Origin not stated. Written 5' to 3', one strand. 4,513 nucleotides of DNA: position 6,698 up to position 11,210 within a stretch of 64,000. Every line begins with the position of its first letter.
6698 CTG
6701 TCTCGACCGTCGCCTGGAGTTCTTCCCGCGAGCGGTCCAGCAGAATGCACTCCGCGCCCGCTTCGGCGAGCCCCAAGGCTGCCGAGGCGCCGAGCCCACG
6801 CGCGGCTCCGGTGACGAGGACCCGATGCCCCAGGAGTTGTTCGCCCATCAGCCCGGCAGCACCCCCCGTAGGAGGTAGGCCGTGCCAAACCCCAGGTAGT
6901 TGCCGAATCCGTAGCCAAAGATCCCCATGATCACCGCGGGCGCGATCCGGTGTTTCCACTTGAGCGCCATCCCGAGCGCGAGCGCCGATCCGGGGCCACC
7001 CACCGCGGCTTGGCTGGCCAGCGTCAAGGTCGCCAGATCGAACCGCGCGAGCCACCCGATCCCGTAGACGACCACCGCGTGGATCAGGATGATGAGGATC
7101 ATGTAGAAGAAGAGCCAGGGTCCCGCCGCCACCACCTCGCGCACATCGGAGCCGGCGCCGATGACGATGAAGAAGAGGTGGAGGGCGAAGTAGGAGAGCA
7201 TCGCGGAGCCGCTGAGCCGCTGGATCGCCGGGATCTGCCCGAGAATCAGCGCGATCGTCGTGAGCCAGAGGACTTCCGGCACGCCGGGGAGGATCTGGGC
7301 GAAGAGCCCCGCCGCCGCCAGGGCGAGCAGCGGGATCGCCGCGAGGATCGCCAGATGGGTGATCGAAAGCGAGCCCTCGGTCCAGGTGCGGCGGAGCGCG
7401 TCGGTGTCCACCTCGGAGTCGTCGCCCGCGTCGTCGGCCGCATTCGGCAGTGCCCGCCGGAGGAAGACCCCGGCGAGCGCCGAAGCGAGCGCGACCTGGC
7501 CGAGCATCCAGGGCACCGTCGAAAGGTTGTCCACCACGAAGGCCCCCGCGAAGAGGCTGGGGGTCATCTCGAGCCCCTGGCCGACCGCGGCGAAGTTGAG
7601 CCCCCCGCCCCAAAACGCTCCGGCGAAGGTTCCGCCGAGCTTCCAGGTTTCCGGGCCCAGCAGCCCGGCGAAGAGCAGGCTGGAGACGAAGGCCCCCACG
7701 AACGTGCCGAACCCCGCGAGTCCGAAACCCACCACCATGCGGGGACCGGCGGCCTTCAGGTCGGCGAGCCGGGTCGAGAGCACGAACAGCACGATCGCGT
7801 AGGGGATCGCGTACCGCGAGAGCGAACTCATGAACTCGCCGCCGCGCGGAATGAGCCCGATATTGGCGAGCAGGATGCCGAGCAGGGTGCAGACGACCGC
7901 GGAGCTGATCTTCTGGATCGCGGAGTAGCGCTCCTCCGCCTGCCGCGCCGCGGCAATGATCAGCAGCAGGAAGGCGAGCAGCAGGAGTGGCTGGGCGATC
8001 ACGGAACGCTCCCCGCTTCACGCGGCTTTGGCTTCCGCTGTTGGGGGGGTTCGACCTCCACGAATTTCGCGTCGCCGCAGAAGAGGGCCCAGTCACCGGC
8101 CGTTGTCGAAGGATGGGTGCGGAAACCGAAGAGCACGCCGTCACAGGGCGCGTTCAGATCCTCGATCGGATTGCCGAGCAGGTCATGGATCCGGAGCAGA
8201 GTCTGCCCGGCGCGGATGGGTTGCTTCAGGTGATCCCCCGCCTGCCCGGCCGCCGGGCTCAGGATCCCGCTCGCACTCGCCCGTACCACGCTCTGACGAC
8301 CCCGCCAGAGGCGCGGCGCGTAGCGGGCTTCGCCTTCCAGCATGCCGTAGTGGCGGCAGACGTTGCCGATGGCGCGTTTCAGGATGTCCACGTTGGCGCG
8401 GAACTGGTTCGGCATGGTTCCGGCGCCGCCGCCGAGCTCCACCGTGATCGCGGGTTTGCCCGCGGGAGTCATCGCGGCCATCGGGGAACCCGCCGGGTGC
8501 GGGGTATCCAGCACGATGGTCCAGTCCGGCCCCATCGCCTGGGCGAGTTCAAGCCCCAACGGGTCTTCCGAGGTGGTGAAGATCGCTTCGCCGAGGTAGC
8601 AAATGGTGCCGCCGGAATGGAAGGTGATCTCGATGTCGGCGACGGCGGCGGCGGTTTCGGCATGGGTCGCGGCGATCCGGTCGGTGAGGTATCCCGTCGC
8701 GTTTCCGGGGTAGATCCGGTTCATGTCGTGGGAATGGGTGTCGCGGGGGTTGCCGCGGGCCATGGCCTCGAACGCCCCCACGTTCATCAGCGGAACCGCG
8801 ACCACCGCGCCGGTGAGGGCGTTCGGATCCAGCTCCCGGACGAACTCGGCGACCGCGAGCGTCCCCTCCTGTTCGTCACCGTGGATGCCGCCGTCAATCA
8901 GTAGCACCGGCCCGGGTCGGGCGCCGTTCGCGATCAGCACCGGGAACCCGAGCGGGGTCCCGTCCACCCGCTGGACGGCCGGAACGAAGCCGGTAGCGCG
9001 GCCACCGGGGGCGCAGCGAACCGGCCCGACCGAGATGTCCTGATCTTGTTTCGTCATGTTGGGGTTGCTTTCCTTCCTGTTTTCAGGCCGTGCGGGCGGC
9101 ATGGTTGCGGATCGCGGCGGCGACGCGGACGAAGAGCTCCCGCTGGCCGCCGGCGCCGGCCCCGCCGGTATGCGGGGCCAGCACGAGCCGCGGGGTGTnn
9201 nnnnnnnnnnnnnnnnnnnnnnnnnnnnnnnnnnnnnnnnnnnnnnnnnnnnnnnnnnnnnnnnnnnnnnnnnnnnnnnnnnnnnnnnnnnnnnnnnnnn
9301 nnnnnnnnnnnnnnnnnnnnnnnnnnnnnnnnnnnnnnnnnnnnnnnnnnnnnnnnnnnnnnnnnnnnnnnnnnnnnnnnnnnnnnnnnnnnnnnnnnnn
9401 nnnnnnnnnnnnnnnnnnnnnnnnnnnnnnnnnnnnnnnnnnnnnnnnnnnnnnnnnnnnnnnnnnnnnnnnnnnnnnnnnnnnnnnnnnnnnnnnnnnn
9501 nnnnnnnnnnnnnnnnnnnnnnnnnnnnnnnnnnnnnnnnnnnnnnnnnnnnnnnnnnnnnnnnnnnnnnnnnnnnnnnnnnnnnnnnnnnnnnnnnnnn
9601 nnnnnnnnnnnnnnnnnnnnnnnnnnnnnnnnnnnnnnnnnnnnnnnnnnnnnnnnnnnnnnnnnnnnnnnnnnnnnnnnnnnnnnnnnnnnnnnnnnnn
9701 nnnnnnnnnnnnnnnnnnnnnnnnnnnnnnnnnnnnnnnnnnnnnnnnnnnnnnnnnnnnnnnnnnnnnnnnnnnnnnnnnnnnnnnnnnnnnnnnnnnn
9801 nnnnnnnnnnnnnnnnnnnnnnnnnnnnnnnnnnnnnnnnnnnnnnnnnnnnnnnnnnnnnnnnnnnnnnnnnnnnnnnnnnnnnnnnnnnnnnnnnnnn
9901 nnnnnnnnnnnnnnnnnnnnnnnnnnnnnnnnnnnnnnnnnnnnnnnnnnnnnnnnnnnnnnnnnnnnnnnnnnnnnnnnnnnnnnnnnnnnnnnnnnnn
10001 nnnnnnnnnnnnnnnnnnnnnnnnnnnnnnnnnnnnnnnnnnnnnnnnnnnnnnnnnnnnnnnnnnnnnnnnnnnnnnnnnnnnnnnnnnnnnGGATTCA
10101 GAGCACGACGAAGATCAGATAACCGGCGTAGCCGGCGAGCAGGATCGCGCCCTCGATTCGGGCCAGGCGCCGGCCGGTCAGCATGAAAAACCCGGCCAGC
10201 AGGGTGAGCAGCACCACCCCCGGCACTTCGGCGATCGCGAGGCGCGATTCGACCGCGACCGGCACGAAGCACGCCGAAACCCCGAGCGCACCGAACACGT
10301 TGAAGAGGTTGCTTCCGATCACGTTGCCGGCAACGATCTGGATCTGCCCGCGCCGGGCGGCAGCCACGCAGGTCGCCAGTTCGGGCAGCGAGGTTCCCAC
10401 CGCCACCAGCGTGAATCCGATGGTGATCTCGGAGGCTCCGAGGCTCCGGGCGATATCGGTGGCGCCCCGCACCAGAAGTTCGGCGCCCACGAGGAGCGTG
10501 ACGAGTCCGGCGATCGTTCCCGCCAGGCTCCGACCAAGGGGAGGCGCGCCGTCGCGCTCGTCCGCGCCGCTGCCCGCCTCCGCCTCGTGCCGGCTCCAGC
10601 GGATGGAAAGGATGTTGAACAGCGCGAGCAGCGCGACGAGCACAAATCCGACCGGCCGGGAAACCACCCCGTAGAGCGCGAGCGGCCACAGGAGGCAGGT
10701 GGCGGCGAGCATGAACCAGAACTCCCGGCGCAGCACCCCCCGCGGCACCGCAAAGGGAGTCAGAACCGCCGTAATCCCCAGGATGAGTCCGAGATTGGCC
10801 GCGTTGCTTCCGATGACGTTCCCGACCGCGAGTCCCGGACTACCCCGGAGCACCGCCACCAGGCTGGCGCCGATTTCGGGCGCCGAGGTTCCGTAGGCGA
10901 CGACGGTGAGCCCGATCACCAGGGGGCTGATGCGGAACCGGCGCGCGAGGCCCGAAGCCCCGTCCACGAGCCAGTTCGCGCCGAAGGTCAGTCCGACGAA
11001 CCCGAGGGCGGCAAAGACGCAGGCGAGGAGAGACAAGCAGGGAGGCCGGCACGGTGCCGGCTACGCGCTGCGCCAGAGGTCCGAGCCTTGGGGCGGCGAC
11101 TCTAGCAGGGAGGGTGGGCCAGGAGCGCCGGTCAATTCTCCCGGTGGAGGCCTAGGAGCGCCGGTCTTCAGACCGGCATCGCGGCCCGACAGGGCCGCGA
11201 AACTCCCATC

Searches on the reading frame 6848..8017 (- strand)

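Call 69: search_protein_families(library=pfam, proteins=[window:6848-8017:-], max_evalue=0.001)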
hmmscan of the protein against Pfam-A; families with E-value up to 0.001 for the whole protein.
window:6848-8017:- (389 aa): 1 family
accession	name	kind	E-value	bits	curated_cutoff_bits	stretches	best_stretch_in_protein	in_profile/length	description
PF05684.17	DUF819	-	6.9e-55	187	27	1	18-384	4-377/379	Protein of unknown function (DUF819)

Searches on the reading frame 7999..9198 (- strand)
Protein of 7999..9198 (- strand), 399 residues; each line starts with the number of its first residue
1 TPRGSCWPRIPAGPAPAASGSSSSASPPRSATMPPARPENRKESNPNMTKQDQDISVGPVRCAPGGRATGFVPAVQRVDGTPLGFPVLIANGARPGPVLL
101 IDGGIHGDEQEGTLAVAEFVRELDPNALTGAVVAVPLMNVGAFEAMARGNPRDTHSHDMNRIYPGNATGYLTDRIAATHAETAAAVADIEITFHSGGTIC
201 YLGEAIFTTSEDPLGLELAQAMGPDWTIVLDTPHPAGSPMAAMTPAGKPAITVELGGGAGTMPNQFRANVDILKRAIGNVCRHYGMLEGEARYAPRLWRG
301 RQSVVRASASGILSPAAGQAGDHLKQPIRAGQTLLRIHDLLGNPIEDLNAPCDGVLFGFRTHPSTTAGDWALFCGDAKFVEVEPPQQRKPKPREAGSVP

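Call 69: search_protein_families(library=pfam, proteins=[window:7999-9198:-], max_evalue=0.001)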
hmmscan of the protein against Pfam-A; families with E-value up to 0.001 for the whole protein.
window:7999-9198:- (399 aa): 1 family
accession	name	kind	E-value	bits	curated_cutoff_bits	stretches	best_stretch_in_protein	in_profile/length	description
PF24827.1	AstE_AspA_cat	-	7.8e-28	97.8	25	1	95-272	1-184/192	Succinylglutamate desuccinylase/Aspartoacylase catalytic domain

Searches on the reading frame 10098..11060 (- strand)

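Call 69: search_protein_families(library=pfam, proteins=[window:10098-11060:-], max_evalue=0.001)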
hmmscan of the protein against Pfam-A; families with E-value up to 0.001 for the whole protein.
window:10098-11060:- (320 aa): 1 family
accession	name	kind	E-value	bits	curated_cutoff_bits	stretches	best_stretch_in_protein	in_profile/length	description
PF01699.29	Na_Ca_ex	-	1.7e-61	207.1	24.9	2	15-153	4-150/151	Sodium/calcium exchanger protein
